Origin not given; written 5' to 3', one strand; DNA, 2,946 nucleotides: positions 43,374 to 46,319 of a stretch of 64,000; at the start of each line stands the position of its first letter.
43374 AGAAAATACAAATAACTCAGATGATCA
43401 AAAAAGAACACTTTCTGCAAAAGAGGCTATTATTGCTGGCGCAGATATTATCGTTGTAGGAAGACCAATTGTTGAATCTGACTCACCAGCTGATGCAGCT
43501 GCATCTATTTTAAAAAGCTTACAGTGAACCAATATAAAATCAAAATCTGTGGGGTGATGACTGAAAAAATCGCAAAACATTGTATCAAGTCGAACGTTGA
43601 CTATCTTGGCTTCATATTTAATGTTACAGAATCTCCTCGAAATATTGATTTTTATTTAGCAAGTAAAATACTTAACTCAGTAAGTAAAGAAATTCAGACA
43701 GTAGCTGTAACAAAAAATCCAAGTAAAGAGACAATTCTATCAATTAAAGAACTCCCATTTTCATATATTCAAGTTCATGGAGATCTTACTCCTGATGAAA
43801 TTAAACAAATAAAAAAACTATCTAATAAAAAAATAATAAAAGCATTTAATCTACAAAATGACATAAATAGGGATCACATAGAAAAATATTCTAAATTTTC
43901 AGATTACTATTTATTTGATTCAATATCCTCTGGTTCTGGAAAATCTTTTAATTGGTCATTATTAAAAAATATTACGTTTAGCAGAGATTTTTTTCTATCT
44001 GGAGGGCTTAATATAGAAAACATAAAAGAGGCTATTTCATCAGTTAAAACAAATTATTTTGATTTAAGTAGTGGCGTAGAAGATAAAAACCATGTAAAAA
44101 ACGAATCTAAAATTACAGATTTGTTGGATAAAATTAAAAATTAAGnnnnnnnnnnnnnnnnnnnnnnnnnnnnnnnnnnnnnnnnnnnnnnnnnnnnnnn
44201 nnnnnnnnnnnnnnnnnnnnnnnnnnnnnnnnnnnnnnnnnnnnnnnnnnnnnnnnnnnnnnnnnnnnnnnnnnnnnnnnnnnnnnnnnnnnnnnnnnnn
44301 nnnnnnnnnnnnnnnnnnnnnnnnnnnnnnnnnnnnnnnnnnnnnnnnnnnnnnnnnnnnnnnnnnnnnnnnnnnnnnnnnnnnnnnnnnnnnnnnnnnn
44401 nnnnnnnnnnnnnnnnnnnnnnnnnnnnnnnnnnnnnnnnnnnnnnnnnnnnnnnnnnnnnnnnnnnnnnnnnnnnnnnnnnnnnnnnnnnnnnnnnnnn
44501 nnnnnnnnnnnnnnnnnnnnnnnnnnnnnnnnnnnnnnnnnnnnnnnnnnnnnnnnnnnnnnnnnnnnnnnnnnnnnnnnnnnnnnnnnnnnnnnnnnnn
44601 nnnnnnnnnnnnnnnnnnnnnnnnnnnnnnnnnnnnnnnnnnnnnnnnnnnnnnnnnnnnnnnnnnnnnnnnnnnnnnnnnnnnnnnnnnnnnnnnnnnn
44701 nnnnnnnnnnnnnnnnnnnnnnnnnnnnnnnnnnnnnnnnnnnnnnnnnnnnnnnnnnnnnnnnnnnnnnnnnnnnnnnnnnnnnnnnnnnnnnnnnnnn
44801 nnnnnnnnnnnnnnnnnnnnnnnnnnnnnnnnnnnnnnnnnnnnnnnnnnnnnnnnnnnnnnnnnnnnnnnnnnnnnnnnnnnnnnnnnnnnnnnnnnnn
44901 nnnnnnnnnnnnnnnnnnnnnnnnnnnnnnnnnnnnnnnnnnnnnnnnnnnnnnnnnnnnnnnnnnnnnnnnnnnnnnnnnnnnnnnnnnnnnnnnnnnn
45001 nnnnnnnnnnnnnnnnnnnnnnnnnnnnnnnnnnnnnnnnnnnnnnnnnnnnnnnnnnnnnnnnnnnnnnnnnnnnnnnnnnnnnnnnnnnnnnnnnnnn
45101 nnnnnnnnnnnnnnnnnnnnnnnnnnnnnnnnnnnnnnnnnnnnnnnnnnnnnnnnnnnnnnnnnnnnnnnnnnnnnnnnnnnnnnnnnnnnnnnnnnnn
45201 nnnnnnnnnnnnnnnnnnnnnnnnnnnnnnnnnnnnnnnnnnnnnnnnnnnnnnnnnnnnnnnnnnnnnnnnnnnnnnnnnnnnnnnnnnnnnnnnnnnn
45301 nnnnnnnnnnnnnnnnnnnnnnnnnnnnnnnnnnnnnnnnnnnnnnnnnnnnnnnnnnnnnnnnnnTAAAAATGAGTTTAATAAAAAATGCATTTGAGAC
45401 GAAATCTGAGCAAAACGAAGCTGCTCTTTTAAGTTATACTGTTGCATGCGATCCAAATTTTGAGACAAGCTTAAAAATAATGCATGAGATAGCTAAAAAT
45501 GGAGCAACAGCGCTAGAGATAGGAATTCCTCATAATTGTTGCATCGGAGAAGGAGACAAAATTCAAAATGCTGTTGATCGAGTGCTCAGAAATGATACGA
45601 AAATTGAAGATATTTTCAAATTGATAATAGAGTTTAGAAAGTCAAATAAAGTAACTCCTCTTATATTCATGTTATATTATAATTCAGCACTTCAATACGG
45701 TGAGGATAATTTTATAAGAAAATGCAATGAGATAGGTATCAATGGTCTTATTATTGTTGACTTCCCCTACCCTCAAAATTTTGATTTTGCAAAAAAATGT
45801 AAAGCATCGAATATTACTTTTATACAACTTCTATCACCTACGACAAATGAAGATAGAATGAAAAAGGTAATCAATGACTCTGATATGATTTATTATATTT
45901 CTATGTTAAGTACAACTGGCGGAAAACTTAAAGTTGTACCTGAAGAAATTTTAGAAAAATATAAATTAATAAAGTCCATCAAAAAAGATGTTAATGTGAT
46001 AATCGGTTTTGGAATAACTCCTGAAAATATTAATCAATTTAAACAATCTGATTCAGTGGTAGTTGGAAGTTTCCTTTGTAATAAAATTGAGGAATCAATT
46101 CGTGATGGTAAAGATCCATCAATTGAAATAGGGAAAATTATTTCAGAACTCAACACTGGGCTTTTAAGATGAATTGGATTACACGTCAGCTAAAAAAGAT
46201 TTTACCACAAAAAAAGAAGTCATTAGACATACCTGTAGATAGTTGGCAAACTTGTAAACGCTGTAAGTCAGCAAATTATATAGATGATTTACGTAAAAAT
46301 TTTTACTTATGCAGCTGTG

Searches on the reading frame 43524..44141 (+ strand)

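Call 3: search_protein_families(library=pfam, proteins=[window:43524-44141:+])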
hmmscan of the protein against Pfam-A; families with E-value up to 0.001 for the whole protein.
window:43524-44141:+ (206 aa): 1 family
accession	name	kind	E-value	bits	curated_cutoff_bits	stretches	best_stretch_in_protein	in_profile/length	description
PF00697.28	PRAI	-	8.5e-38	130.4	22.7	1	7-201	2-191/193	N-(5'phosphoribosyl)anthranilate (PRA) isomerase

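Call 4: search_protein_families(library=ncbifam, proteins=[window:43524-44141:+])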
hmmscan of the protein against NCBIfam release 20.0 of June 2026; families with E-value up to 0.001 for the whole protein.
window:43524-44141:+ (206 aa): 13 families
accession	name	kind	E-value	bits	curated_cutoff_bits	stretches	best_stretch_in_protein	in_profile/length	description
NF002295.0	PRK01222.1-1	equivalog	7.6e-46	156.3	216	1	3-205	2-211/219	phosphoribosylanthranilate isomerase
NF002298.0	PRK01222.1-4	equivalog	1.2e-42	146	215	1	4-205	3-203/209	phosphoribosylanthranilate isomerase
NF002300.0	PRK01222.1-7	equivalog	1.6e-37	129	212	1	5-206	3-193/195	phosphoribosylanthranilate isomerase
NF006945.0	PRK09427.1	equivalog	3.5e-34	118.2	380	1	6-205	262-459/461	bifunctional indole-3-glycerol-phosphate synthase TrpC/phosphoribosylanthranilate isomerase TrpF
NF002299.0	PRK01222.1-6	equivalog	1.4e-30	106.3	231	1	4-203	18-224/231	phosphoribosylanthranilate isomerase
NF010563.0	PRK13958.1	equivalog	3.8e-30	105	234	1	5-205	2-204/210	phosphoribosylanthranilate isomerase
NF002301.0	PRK01222.2-1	equivalog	6.7e-29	101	232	1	4-205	3-210/217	phosphoribosylanthranilate isomerase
NF002297.0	PRK01222.1-3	equivalog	6.7e-27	94.3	259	1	5-205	2-200/204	phosphoribosylanthranilate isomerase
NF002304.0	PRK01222.2-4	equivalog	4.4e-25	88.3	181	1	6-206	3-205/208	phosphoribosylanthranilate isomerase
NF002302.0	PRK01222.2-2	equivalog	1.6e-24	87.2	172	1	5-205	2-187/193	phosphoribosylanthranilate isomerase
NF010376.0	PRK13803.1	equivalog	2.5e-22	79.5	819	1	2-205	3-206/600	bifunctional phosphoribosylanthranilate isomerase/tryptophan synthase subunit beta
NF002303.0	PRK01222.2-3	equivalog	2.6e-20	72.8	224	1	5-196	2-191/208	phosphoribosylanthranilate isomerase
NF002296.0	PRK01222.1-2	equivalog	5.8e-18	65.5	270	1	4-204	8-212/221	phosphoribosylanthranilate isomerase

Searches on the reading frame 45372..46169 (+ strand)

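Call 3: search_protein_families(library=pfam, proteins=[window:45372-46169:+])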
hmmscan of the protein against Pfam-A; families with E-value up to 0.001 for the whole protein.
window:45372-46169:+ (266 aa): 1 family
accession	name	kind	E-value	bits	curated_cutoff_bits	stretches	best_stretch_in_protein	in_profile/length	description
PF00290.26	Trp_syntA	-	5.9e-57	193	27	1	8-247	1-241/259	Tryptophan synthase alpha chain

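Call 4: search_protein_families(library=ncbifam, proteins=[window:45372-46169:+])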
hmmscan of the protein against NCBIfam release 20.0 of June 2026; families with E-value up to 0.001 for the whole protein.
window:45372-46169:+ (266 aa): 3 families
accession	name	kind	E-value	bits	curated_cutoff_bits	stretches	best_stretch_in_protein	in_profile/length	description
TIGR00262.1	trpA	equivalog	2.2e-55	187.3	102.35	1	8-256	1-251/256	tryptophan synthase subunit alpha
NF009621.0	PRK13125.1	equivalog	4.5e-20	72.1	234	1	18-248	5-231/244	tryptophan synthase subunit alpha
TIGR01163.1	rpe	equivalog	0.00016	21.1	212.6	1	140-238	98-200/211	ribulose-phosphate 3-epimerase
